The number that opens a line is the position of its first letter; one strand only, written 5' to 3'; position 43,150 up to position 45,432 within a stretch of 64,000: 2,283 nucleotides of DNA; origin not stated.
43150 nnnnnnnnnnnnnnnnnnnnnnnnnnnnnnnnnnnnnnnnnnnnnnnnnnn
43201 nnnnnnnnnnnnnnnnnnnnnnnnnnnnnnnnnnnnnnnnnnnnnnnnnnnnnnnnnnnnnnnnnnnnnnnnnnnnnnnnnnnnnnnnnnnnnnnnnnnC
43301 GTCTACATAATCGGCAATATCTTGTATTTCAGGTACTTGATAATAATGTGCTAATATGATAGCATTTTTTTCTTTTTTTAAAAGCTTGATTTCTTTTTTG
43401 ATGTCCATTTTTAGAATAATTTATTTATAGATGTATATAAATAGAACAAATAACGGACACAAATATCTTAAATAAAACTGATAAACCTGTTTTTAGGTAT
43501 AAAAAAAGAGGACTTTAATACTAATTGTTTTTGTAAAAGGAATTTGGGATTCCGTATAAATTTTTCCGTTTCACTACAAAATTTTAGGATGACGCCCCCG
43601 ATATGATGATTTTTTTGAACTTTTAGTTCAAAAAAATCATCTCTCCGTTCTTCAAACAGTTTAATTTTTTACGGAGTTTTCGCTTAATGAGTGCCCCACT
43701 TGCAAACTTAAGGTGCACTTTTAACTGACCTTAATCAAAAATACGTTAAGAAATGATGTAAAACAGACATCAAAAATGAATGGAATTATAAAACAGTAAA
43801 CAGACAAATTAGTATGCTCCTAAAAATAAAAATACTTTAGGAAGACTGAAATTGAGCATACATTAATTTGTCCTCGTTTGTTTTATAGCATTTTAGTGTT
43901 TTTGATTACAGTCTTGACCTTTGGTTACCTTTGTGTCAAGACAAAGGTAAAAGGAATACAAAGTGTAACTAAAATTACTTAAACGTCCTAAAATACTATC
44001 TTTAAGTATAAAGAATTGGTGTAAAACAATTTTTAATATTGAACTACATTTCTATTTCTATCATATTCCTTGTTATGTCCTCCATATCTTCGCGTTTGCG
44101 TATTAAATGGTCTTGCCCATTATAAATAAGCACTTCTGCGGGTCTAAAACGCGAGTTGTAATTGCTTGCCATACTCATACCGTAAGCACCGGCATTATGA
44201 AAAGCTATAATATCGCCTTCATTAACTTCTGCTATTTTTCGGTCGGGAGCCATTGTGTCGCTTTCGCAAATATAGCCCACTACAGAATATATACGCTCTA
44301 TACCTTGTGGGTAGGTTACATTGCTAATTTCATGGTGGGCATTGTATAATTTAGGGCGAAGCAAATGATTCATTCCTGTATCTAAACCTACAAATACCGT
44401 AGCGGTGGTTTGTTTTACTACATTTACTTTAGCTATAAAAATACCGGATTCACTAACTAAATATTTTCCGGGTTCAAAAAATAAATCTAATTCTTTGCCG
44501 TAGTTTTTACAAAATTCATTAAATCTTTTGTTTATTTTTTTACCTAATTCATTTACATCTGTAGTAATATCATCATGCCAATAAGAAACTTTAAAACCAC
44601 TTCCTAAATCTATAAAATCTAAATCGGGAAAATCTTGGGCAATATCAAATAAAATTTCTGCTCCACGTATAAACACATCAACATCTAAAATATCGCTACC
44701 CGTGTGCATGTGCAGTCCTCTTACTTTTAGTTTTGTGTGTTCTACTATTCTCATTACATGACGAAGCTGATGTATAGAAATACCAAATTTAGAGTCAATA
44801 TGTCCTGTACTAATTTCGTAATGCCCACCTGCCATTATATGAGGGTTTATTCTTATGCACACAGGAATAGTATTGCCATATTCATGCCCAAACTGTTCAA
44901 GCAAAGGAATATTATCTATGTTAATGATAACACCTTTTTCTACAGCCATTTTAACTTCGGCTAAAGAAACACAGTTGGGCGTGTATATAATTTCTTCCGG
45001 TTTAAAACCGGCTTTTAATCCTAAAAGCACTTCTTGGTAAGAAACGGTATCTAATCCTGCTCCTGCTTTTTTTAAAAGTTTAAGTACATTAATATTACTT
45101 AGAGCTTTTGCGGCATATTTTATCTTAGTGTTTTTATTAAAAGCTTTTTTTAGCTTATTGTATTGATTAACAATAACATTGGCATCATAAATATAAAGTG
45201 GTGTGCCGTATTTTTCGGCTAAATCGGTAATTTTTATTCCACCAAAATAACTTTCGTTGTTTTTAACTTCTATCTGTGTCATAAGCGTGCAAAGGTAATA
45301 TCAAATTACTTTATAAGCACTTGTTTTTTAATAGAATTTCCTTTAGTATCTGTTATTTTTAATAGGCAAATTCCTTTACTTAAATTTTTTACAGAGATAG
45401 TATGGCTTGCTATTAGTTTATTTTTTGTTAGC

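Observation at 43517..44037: Dispersed ~0.5-kb hairpin-dense non-coding element in three modular copies: candidate novel structured RNA or non-autonomous mobile element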

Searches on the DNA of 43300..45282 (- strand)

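Call 5: search_rna_families(source=window, start=43300, end=44150, threshold=evalue, max_evalue=10)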
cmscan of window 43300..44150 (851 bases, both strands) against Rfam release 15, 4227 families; matches with E-value up to 10: 13.
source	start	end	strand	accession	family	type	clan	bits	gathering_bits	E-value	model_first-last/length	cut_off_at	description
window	43605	43641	+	RF00906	MIR1120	Gene; miRNA;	-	21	86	0.24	26-62/87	no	MIR1120/MIR1122 microRNA precursor family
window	44106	44140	+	RF02679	Pistol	Gene; ribozyme;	-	19.4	34.5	0.52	1-68/68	no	Pistol ribozyme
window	43605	43641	-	RF04157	MIR9486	Gene; miRNA;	-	17.5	100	1.5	27-94/119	no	MIR9486 microRNA precursor family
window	43852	43943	+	RF01574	DdR6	Gene; snRNA; snoRNA; CD-box;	-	17.5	90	4.6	1-86/86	no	Dictyostelium snoRNA DdR6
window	43605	43641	+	RF04099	MIR837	Gene; miRNA;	-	17.3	117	2.1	1-122/122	no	MIR837 microRNA precursor family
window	43606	43640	-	RF00876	mir-684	Gene; miRNA;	-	16.8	100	3.2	29-63/86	no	mir-684 microRNA precursor family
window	43466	43585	-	RF01459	rliE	Gene; sRNA;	-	16.6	90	4.8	74-199/222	no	Listeria sRNA rliE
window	43891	43983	+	RF04099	MIR837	Gene; miRNA;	-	15.8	117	5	1-122/122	no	MIR837 microRNA precursor family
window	43605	43641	+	RF00648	MIR396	Gene; miRNA;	-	14.7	80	9.4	14-104/118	no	MIR396 microRNA precursor family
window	43609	43637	+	RF04128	MIR8562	Gene; miRNA;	-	14.2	211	7.3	1-242/242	no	MIR8562 microRNA precursor family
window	43731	43744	-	RF01748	nuoG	Cis-reg;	-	13.7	33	5.4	1-43/43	no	nuoG RNA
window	43601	43752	-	RF01582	RUF4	Gene; sRNA;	-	13.1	55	8.9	1-277/277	no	RNA of unknown function RUF4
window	43634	43659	-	RF00619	U6atac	Gene; snRNA; splicing;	CL00009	11.3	33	3.8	1-126/126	no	U6atac minor spliceosomal RNA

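Call 52: search_rna_families(sources=[L088, L089, L084], threshold=gathering)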
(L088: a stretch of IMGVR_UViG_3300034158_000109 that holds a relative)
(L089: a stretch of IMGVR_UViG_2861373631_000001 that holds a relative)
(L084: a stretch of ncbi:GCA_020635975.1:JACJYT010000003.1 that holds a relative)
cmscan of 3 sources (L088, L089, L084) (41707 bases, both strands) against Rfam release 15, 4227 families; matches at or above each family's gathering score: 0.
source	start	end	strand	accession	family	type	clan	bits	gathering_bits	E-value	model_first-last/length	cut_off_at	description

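Call 64: search_dna_similar(query=window:43760-43965:+, collection=plasmids, mode=distant, max_evalue=0.01)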
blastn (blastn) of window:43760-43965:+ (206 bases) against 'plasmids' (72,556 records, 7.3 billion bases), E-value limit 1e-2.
No match.

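Call 69: build_rna_model(alignment_id=A5, structure=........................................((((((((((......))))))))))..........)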
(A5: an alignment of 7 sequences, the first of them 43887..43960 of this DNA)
Model R1 built from alignment A5 (7 sequences, 76 columns); structure: as given.
model positions 74; base pairs 10; branch points 0; effective number of sequences 2.99; information 0.762 bits per position. Calibrated on 0.2 Mb of random sequence (short: E-values are rough).
structure used (alignment columns):
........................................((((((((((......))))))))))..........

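Call 70: search_with_rna_model(model_id=R1, sources=[window, L002, L073, L075, L076, L077, L078, L081, L082, L083, L084, L085, L086, L087, L088, L089, L097, L128, L001], max_evalue=1)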
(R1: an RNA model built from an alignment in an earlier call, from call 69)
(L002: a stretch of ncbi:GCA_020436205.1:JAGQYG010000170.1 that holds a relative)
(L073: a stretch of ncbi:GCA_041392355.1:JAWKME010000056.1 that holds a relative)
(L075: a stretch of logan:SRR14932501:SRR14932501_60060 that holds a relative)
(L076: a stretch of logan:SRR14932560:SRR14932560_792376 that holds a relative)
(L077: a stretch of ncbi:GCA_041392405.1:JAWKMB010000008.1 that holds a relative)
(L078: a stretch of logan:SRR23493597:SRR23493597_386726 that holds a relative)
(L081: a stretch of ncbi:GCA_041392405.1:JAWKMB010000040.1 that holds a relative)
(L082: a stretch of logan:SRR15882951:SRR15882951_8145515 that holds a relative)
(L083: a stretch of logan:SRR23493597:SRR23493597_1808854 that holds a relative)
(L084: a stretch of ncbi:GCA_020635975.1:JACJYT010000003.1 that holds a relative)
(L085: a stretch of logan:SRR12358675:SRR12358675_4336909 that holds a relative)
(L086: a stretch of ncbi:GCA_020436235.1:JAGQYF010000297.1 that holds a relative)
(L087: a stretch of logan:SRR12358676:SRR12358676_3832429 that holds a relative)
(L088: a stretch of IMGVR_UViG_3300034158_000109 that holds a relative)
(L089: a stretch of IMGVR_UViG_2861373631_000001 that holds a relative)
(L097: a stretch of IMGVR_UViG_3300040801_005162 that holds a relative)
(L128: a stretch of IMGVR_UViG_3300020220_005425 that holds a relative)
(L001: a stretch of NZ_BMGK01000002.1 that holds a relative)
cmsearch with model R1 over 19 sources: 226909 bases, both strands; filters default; matches with E-value up to 1: 23.
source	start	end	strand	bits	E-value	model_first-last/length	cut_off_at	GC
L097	10382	10455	+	89.6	6.3e-15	1-74/74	no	0.26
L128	1885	1958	-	85.8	3.5e-14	1-74/74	no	0.28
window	43886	43960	+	84.5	6.3e-14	1-74/74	no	0.33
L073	11323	11397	-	84.5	6.3e-14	1-74/74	no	0.33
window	788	861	+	82.7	1.4e-13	1-74/74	no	0.28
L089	2648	2721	+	82.3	1.7e-13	1-74/74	no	0.26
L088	5081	5154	-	81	3.2e-13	1-74/74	no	0.23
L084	11888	11962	+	80.9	3.3e-13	1-74/74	no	0.31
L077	11325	11398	-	80.3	4.2e-13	1-74/74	no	0.32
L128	483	555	-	71.7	2.1e-11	1-74/74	no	0.29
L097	1191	1264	+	69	7.1e-11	1-74/74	no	0.27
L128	5090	5163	-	68.2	1e-10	1-74/74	no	0.28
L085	3609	3695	+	48.3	8.6e-07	1-74/74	no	0.34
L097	7967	8043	+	27.6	0.01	1-74/74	no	0.3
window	820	889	-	24.7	0.039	1-74/74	no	0.3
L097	7196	7262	+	24.6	0.039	1-74/74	no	0.27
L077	11297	11369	+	24.2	0.049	1-74/74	no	0.33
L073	11295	11368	+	22.2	0.12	1-74/74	no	0.34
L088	5083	5126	+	21.1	0.19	31-74/74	no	0.23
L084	11917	11985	-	20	0.32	1-74/74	no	0.29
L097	10411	10474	-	17.6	0.97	1-74/74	no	0.23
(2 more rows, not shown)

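Call 85: search_with_rna_model(model_id=R1, sources=[L134, L139, L088, L097, L128, L089], max_evalue=1)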
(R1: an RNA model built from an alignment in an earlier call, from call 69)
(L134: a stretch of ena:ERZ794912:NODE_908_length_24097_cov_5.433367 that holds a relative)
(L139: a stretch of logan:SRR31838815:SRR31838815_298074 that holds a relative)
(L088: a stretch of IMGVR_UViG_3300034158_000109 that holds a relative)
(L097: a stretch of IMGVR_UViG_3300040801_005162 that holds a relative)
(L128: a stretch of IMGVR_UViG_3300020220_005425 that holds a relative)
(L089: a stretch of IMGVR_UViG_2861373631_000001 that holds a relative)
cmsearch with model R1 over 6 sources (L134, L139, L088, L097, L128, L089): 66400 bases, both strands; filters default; matches with E-value up to 1: 17.
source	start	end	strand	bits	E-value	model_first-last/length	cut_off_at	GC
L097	10382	10455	+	89.6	1.9e-15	1-74/74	no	0.26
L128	1885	1958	-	85.8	1e-14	1-74/74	no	0.28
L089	2648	2721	+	82.3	5e-14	1-74/74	no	0.26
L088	5081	5154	-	81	9.3e-14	1-74/74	no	0.23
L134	10199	10272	+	78.4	2.9e-13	1-74/74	no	0.28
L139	529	602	+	78.4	2.9e-13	1-74/74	no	0.28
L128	483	555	-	71.7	6.2e-12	1-74/74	no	0.29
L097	1191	1264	+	69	2.1e-11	1-74/74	no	0.27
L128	5090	5163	-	68.2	3e-11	1-74/74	no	0.28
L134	1021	1098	+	35.6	7.9e-05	1-74/74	no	0.24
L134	3273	3373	+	34.1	0.00015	1-74/74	no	0.36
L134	1498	1575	+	31.2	0.00059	1-74/74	no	0.23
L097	7967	8043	+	27.6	0.003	1-74/74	no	0.3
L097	7196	7262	+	24.6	0.011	1-74/74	no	0.27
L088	5083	5126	+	21.1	0.057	31-74/74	no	0.23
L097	10411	10474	-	17.6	0.28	1-74/74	no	0.23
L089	2679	2739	-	17.1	0.34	1-74/74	no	0.23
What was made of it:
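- All units of a phage-like contig lie on one strand (calls 70, 85).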

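Call 89: search_with_rna_model(model_id=R1, sources=[L142, L143], max_evalue=1, show_alignments=1)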
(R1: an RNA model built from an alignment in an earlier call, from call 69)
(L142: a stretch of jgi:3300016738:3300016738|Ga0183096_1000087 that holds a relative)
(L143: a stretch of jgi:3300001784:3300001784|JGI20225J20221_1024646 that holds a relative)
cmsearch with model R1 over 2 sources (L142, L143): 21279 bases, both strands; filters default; matches with E-value up to 1: 12.
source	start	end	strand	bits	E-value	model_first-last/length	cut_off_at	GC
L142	8826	8899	-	70.1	4.1e-12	1-74/74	no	0.36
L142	3945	4018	-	69.6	5.2e-12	1-74/74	no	0.34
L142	10094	10167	+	69.2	6.1e-12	1-74/74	no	0.31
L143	411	484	+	69.2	6.1e-12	1-74/74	no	0.31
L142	4942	5015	+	65.8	2.8e-11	1-74/74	no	0.3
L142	10125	10186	-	19.1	0.044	1-74/74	no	0.27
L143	442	503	-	19.1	0.044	1-74/74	no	0.27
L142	3924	3987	+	17.1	0.11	1-74/74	no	0.34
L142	3868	3907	-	15.2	0.27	31-74/74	no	0.2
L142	8836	8866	+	14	0.45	39-69/74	no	0.32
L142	4973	5005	-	13.8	0.49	39-71/74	no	0.21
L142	3838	3906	+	12.6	0.85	1-74/74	no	0.29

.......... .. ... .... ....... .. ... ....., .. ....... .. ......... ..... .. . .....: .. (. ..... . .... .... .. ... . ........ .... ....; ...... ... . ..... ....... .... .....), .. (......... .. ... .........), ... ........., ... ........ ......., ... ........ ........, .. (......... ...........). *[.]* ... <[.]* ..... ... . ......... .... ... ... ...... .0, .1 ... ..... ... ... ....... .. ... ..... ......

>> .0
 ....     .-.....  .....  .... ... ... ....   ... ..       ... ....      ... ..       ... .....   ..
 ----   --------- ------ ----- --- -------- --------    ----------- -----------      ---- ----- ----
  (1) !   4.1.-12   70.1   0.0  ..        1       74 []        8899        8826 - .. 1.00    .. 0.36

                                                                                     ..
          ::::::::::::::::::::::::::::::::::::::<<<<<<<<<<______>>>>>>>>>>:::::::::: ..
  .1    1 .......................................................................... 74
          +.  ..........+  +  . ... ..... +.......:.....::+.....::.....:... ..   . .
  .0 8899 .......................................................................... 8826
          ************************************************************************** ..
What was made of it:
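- On IS200/IS605 palindrome-associated element: Both orientations occur within 7 kb in L142 (call 89).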

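Call 115: search_with_rna_model(model_id=R1, source=window, filters=off, max_evalue=1)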
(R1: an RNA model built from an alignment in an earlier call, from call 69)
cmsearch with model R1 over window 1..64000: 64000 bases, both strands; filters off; matches with E-value up to 1: 6.
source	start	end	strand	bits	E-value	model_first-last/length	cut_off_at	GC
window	43886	43960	+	84.5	1.8e-14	1-74/74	no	0.33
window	788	861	+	82.7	4e-14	1-74/74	no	0.28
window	820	889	-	24.7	0.011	1-74/74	no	0.3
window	43915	43988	-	22.2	0.033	1-74/74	no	0.34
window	57655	57694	+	20.6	0.068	34-74/74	no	0.17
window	32662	32727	-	16.9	0.37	1-74/74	no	0.18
